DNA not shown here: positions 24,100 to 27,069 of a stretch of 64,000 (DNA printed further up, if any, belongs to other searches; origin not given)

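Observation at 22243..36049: One promoter-to-end array couples a periplasmic Mo enzyme directly to a terminal oxidase with no quinone-reactive module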

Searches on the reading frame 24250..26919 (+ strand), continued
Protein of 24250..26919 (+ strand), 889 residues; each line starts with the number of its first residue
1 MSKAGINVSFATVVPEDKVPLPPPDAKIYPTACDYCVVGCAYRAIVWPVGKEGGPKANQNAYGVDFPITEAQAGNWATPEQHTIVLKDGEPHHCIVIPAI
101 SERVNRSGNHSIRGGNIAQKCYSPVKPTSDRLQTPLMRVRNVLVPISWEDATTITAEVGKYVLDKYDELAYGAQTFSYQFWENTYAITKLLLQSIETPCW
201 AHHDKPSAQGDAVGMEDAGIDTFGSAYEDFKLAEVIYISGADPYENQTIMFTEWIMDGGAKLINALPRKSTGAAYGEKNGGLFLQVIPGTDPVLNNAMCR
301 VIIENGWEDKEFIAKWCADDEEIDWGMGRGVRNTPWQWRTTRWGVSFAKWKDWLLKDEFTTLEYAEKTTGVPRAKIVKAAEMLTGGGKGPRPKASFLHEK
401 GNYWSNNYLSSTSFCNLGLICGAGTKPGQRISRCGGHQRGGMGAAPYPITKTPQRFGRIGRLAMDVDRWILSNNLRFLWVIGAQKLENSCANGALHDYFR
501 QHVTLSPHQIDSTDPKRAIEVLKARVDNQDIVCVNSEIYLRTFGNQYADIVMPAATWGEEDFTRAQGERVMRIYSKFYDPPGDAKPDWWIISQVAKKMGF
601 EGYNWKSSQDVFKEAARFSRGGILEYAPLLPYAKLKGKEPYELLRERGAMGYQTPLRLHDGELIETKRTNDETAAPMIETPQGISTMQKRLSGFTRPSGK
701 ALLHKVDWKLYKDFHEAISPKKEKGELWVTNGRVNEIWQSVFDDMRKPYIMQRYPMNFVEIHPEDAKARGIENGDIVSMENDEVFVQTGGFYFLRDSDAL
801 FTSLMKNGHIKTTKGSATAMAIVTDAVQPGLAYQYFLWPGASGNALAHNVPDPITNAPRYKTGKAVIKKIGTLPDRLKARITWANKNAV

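Call 19: find_related_loci(query=A1, collection=genome_contigs, flank=10000)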
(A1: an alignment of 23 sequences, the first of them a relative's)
Query A1 (889 aa) in genome_contigs; peptide patterns used: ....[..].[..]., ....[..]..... (x = any residue, [..] = any of these).
600 stretches matched a pattern (row limit reached: there are more); 586 encode a relative of the query (tblastn E <= 1e-3); the best 80 are kept; 80 distinct loci.
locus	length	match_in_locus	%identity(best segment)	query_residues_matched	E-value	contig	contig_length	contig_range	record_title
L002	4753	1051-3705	67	1-886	0e+0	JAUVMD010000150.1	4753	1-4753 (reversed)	MAG: Nitrospirota bacterium isolate CSMAG_575 CSMAG_575_k141_833830_length_4753_cov_8.0000, whole genome shotgun sequenc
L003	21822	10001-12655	64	1-886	0e+0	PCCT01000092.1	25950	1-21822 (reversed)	MAG: Nitrospinota bacterium isolate NP1026 MHASMcontig_366936, whole genome shotgun sequence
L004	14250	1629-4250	55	3-880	0e+0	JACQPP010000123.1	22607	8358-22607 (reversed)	MAG: Methanobacteriota archaeon isolate NC_groundwater_1310_Ag_S-0.2um_68_50 S_p2_S4_coassembly_k141_2998665, whole geno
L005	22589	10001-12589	54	14-874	0e+0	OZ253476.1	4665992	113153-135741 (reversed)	MAG: Dehalococcoidia bacterium isolate f6f1a14d-75c1-44c4-996a-bd844335e16e genome assembly, chromosome: 1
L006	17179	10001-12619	54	2-871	0e+0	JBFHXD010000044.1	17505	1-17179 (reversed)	MAG: Candidatus Methylomirabilales bacterium isolate Mix_sand09.2021.07.Z.47 k141_183061_length_17505_cov_12.0685, whole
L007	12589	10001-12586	53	14-871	0e+0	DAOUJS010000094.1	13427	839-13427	MAG TPA_asm: Dehalococcoidia bacterium isolate S34_277 k113_291493, whole genome shotgun sequence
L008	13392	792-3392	53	7-871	0e+0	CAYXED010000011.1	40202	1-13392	MAG TPA_asm: uncultured Nitrospiraceae bacterium isolate SRP077602_co4_664 genome assembly, contig: NODE_1457_length_402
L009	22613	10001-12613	53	14-879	0e+0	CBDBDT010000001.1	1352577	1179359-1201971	MAG: Dehalococcoidia bacterium isolate a89fab70-b9e1-494d-bd9e-b94e8a784799 genome assembly, contig: contig_1, whole gen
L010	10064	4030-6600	54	14-874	0e+0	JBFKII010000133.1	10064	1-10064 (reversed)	MAG: Anaerolineales bacterium isolate Mix_sand21.2022.07.G.30 k141_245713_length_10064_cov_11.5322, whole genome shotgun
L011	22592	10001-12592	53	14-874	0e+0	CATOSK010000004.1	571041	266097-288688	MAG: uncultured Dehalococcoidia bacterium isolate 8b0b6f7a-36e1-4cb0-bede-a28c8a76f2f9 genome assembly, contig: contig_4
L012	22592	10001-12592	53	14-874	0e+0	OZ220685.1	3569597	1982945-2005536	MAG: Dehalococcoidia bacterium isolate 2a27cef4-6af2-4f96-82a3-29fad4755a7e genome assembly, chromosome: 1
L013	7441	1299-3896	54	12-874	0e+0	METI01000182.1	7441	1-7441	MAG: candidate division NC10 bacterium RIFCSPLOWO2_12_FULL_66_18 rifcsplowo2_12_scaffold_44227, whole genome shotgun seq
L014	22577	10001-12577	54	17-874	0e+0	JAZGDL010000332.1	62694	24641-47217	MAG: Phycisphaerae bacterium isolate SCS3bin.42 SCS3bin.42_332, whole genome shotgun sequence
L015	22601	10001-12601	52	7-871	0e+0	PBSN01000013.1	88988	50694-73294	MAG: Nitrospiraceae bacterium isolate NP85 81494, whole genome shotgun sequence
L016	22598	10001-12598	52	14-876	0e+0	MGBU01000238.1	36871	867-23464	MAG: Candidatus Rokubacteria bacterium GWA2_73_35 gwa2_scaffold_6149, whole genome shotgun sequence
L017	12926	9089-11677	53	19-881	0e+0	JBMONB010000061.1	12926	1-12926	MAG: Bacillota bacterium isolate Betzabe_MAG065 MAG065_61, whole genome shotgun sequence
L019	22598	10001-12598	52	14-876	0e+0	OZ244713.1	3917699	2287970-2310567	MAG: bacterium isolate e5014806-8d25-4488-8218-63b8719b0073 genome assembly, chromosome: 1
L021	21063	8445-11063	52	1-874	0e+0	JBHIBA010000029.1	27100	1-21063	MAG: Nitrospinota bacterium isolate K_2_bin.39 NODE_655_length_27100_cov_8.490331, whole genome shotgun sequence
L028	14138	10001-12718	50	13-889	0e+0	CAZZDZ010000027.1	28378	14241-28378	MAG TPA_asm: uncultured Pirellulaceae bacterium isolate SRP114822_co2_68 genome assembly, contig: NODE_1392_length_28378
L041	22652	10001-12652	51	9-871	0e+0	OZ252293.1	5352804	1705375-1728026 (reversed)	MAG: Vicinamibacterales bacterium isolate 08279705-4e20-409b-9ee9-4721abb0d863 genome assembly, chromosome: 1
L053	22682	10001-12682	49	17-889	0e+0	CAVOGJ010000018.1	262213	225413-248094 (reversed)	MAG: uncultured Planctomycetales bacterium isolate MFD09779.bin.2.185 genome assembly, contig: contig_45426, whole genom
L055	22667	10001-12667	51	1-874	0e+0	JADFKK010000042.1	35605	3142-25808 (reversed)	MAG: Planctomycetota bacterium isolate B47T1L10 B47T1L10_NODE1258, whole genome shotgun sequence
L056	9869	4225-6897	49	9-874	0e+0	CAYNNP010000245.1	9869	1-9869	MAG TPA_asm: uncultured Pirellulaceae bacterium isolate binchicken_co258_118 genome assembly, contig: NODE_4884_length_9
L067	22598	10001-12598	50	17-874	0e+0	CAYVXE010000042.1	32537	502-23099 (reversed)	MAG TPA_asm: uncultured Calditrichaceae bacterium isolate binchicken_co253_176 genome assembly, contig: NODE_557_length_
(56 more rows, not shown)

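Call 45: search_dna_similar(query=window:24250-26919:+, collection=plasmids, mode=protein, max_rows=40)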
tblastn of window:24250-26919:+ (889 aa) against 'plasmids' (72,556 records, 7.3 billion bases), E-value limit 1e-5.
Records with a match: 673; places in all: 726; records where one place covers at least 80% of the query: 117.
Best place of each record, by identity: <60% 673.
By first word of the organism name: Sinorhizobium 142; Ralstonia 136; Rhizobium 34; Pantoea 34; Azospirillum 29; Paracoccus 18; Paraburkholderia 11; Acetobacter 11; Burkholderia 10; Deinococcus 10; and 104 more.
By predicted mobility (MOB-suite, as given by PLSDB): non-mobilizable 355; mobilizable 205; conjugative 113.
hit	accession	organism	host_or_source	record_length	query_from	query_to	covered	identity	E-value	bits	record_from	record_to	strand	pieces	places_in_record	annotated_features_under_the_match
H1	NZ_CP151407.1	Azonexus hydrophilus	metagenomic assembly,groundwater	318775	12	874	97%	48.2%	0e+0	830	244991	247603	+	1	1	arsenate reductase (azurin) large subunit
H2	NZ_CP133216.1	Thiothrix subterranea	hydrogen sulfide spring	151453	54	871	92%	50.2%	0e+0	801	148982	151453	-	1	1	molybdopterin-dependent oxidoreductase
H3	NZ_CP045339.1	Vibrio sp. THAF190c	pure culture,Surface of a polyethylene ...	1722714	21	871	96%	42.3%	0e+0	693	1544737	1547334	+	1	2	none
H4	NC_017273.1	Thermus thermophilus SG0.5JP17-16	-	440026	10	874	97%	30.1%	3e-93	331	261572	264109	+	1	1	arsenate reductase (azurin) large subunit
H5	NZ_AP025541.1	Thermus thermophilus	-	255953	10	874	97%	30.0%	5e-92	327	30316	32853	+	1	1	arsenate reductase (azurin) large subunit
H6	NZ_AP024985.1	Thermus thermophilus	-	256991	10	874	97%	30.0%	5e-92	327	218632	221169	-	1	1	arsenate reductase (azurin) large subunit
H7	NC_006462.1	Thermus thermophilus HB8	-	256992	10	874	97%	30.0%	5e-92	327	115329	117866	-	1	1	arsenate reductase (azurin) large subunit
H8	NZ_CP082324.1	Thermus thermophilus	cell culture,cheese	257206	10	874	97%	30.0%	5e-92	327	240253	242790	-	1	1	arsenate reductase (azurin) large subunit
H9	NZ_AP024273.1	Thermus thermophilus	-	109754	10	874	97%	30.0%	7e-92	327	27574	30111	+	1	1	arsenate reductase (azurin) large subunit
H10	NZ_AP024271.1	Thermus thermophilus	-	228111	10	874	96%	30.1%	5e-67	352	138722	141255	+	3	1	none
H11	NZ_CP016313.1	Thermus brockianus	whole organism,environmental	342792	10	874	97%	29.5%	2e-96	340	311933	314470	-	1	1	arsenate reductase (azurin) large subunit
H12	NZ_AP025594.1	Thermus brockianus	-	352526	10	874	97%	29.5%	3e-95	337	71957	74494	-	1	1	none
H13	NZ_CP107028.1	Cytobacillus firmus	whole organism,soil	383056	16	870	96%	28.4%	3e-76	280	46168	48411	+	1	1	molybdopterin-dependent oxidoreductase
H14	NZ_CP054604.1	Pseudosulfitobacter pseudonitzschiae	surface sea water,shallow sea, symbosis ...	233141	17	879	97%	27.8%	2e-87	313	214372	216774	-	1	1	arsenate reductase (azurin) large subunit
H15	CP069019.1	Pseudosulfitobacter pseudonitzschiae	Skeletonema menzelii,The surface ...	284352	17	879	97%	27.8%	2e-87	313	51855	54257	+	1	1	arsenate reductase (azurin) large subunit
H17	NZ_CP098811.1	Ensifer adhaerens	whole organism,soil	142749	17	874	97%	27.7%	1e-81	296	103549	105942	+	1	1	arsenate reductase (azurin) large subunit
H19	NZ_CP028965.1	Burkholderia sp. IDO3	pure strain,reactor sludge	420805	16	875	97%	27.3%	2e-83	301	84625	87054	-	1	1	arsenate reductase (azurin) large subunit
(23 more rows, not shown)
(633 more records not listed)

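Call 46: get_annotated_region(hit=H1, flank=9000)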
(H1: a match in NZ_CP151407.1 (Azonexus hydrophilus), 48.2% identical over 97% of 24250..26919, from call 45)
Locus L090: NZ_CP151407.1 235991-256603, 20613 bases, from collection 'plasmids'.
description: Azonexus hydrophilus strain NCP973 plasmid unnamed1, complete sequence
organism: Azonexus hydrophilus (NCBI taxid 418702)
taxonomy: Bacteria; Pseudomonadota; Betaproteobacteria; Rhodocyclales; Azonexaceae; Azonexus; Azonexus hydrophilus
host: -; source: metagenomic assembly,groundwater; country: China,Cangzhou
typing (MOB-suite, as given by PLSDB): non-mobilizable
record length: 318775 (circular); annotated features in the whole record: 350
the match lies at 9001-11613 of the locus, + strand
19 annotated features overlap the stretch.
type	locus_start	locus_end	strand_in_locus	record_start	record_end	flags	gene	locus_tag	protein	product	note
CDS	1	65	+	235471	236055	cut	-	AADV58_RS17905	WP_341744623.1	class I SAM-dependent methyltransferase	-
CDS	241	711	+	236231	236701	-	-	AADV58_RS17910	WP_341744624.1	3'-5' exoribonuclease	-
CDS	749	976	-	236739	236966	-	-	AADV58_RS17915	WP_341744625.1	hypothetical protein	-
CDS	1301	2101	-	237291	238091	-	-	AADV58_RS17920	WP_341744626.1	hypothetical protein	-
CDS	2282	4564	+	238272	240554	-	-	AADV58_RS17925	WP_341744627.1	ATP-binding protein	-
CDS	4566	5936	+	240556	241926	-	-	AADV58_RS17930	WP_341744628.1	sigma-54 dependent transcriptional regulator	GO:0006355 - regulation of DNA-templated transcription [Evidence IEA]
CDS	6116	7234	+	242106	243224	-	-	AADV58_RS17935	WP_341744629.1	cytochrome c peroxidase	-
CDS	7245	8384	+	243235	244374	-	-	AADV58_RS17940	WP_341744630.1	cytochrome c peroxidase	-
CDS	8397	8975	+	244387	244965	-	-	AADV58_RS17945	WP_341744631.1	arsenate reductase (azurin) small subunit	-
CDS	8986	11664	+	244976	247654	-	-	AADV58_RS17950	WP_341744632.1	arsenate reductase (azurin) large subunit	-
CDS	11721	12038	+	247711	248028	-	-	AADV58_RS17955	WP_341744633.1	c-type cytochrome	-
CDS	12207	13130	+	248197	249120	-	moaA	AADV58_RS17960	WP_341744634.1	GTP 3',8-cyclase MoaA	GO:0006777 - Mo-molybdopterin cofactor biosynthetic process [Evidence IEA]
CDS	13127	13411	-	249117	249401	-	-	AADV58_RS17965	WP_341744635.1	hypothetical protein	-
CDS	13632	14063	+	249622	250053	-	-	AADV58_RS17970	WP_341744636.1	helix-turn-helix transcriptional regulator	-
CDS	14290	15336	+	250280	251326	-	-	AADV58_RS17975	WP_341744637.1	TnsA endonuclease N-terminal domain-containing protein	-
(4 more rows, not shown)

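Call 47: get_annotated_region(hit=H4, flank=4000)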
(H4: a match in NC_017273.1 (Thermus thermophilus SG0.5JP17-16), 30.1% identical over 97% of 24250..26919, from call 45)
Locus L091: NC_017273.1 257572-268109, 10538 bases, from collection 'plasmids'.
description: Thermus thermophilus SG0.5JP17-16 plasmid pTHTHE1601, complete sequence
organism: Thermus thermophilus SG0.5JP17-16 (NCBI taxid 762633)
taxonomy: Bacteria; Deinococcota; Deinococci; Thermales; Thermaceae; Thermus; Thermus thermophilus; Thermus thermophilus SG0.5JP17-16
host: -; source: -; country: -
typing (MOB-suite, as given by PLSDB): non-mobilizable; replicon rep_cluster_1121; mating-pair formation MPF_T
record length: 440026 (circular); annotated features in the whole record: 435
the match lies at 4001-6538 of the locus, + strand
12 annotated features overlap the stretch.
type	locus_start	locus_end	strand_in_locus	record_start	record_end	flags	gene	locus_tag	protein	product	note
CDS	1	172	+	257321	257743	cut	-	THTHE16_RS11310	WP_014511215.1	Rrf2 family transcriptional regulator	-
CDS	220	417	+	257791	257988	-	-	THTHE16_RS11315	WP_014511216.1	DUF542 domain-containing protein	-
CDS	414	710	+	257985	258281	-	-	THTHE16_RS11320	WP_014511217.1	AraC family ligand binding domain-containing protein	GO:0006355 - regulation of DNA-templated transcription [Evidence IEA]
CDS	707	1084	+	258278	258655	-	-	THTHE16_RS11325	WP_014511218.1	hypothetical protein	-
CDS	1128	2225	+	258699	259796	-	-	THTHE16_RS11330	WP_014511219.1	YwiC-like family protein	-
CDS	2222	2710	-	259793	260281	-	-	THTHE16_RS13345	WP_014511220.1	hypothetical protein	-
CDS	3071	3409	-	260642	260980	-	-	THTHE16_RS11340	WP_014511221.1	metalloregulator ArsR/SmtB family transcription factor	GO:0006355 - regulation of DNA-templated transcription [Evidence IEA]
CDS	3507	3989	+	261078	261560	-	-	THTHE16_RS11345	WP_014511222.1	arsenate reductase (azurin) small subunit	-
CDS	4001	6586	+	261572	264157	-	-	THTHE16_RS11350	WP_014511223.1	arsenate reductase (azurin) large subunit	-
CDS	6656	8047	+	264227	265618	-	-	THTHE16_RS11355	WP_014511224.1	replication initiator protein A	-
CDS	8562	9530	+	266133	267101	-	-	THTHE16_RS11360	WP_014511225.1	AAA family ATPase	-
CDS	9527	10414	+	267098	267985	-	-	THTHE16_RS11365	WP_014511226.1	ParB/RepB/Spo0J family partition protein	GO:0007059 - chromosome segregation [Evidence IEA]; GO:0000910 - cytokinesis [Evidence IEA]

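Call 48: get_annotated_region(hit=H17, flank=4000)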
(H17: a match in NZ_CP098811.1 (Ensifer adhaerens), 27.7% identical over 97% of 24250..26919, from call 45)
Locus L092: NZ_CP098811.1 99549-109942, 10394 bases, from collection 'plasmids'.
description: Ensifer adhaerens strain M8 plasmid pD, complete sequence
organism: Ensifer adhaerens (NCBI taxid 106592)
taxonomy: Bacteria; Pseudomonadota; Alphaproteobacteria; Hyphomicrobiales; Rhizobiaceae; Ensifer; Ensifer adhaerens
host: -; source: whole organism,soil; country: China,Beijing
typing (MOB-suite, as given by PLSDB): non-mobilizable; mating-pair formation MPF_T
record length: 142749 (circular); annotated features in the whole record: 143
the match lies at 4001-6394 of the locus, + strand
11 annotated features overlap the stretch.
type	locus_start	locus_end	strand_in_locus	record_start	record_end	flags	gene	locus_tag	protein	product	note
CDS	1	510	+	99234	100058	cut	-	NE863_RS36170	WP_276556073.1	PhnD/SsuA/transferrin family substrate-binding protein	-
CDS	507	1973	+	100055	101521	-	-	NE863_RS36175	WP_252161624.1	HAMP domain-containing sensor histidine kinase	GO:0007165 - signal transduction [Evidence IEA]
CDS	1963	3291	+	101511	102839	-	aioR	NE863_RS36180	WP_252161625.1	arsenic response regulator transcription factor AioR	-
CDS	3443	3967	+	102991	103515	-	-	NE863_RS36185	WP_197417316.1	arsenate reductase (azurin) small subunit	-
CDS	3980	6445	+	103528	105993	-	-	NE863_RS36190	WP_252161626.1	arsenate reductase (azurin) large subunit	-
CDS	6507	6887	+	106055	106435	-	-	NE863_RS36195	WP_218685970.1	cytochrome c family protein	-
CDS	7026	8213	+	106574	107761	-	glp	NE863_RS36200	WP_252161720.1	gephyrin-like molybdotransferase Glp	GO:0006777 - Mo-molybdopterin cofactor biosynthetic process [Evidence IEA]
CDS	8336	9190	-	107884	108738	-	-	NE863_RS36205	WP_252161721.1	LysR family transcriptional regulator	GO:0006355 - regulation of DNA-templated transcription [Evidence IEA]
CDS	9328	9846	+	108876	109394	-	-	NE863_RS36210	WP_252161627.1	GNAT family N-acetyltransferase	-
CDS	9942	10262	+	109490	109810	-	-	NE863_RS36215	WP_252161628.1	metalloregulator ArsR/SmtB family transcription factor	GO:0006355 - regulation of DNA-templated transcription [Evidence IEA]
CDS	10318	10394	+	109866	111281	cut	-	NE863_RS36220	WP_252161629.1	FAD-dependent oxidoreductase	-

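Call 49: get_annotated_region(hit=H3, flank=8000)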
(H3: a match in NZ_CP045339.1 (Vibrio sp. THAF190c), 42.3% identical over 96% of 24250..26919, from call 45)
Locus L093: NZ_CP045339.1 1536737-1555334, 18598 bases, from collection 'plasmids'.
description: Vibrio sp. THAF190c plasmid pTHAF190c_a, complete sequence
organism: Vibrio sp. THAF190c (NCBI taxid 2587865)
taxonomy: Bacteria; Pseudomonadota; Gammaproteobacteria; Vibrionales; Vibrionaceae; Vibrio; Vibrio sp. THAF190c
host: -; source: pure culture,Surface of a polyethylene microplastic particle present in tank 6 of a marine aquarium ...; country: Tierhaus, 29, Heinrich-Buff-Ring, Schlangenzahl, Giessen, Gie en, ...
typing (MOB-suite, as given by PLSDB): non-mobilizable
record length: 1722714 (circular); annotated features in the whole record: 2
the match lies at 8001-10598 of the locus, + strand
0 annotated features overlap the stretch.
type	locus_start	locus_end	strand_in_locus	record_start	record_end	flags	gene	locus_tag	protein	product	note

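Call 50: get_annotated_region(hit=H19, flank=3000)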
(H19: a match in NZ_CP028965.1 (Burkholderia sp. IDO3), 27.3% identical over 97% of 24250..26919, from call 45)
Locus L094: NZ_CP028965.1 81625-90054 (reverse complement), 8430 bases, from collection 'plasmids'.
description: Burkholderia sp. IDO3 plasmid p1, complete sequence
organism: Burkholderia sp. IDO3 (NCBI taxid 1705310)
taxonomy: Bacteria; Pseudomonadota; Betaproteobacteria; Burkholderiales; Burkholderiaceae; Burkholderia; Burkholderia sp. IDO3
host: -; source: pure strain,reactor sludge; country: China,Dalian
typing (MOB-suite, as given by PLSDB): conjugative; replicon rep_cluster_1398; relaxase MOBH; mating-pair formation MPF_T
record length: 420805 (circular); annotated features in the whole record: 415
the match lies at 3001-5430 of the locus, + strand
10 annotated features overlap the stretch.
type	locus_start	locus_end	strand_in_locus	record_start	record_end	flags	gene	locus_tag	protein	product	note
CDS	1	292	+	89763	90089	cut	-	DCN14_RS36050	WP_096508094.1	H-NS histone family protein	-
CDS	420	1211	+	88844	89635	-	-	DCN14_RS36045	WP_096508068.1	SOS response-associated peptidase family protein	GO:0006974 - DNA damage response [Evidence IEA]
CDS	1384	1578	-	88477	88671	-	-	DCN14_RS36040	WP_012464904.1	hypothetical protein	-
CDS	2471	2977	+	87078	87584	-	-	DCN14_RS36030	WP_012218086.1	arsenate reductase (azurin) small subunit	-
CDS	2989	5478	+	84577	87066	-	-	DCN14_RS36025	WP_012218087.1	arsenate reductase (azurin) large subunit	-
CDS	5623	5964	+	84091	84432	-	-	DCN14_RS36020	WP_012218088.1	metalloregulator ArsR/SmtB family transcription factor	GO:0006355 - regulation of DNA-templated transcription [Evidence IEA]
CDS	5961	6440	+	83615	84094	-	-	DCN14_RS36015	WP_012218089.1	ArsI/CadI family heavy metal resistance metalloenzyme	-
CDS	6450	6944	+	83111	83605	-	-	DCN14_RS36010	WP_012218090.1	arsenate reductase ArsC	-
CDS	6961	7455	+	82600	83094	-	-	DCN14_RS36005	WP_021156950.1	arsenate reductase ArsC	-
CDS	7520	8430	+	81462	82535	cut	arsB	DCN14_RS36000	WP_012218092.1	ACR3 family arsenite efflux transporter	GO:0046685 - response to arsenic-containing substance [Evidence IEA]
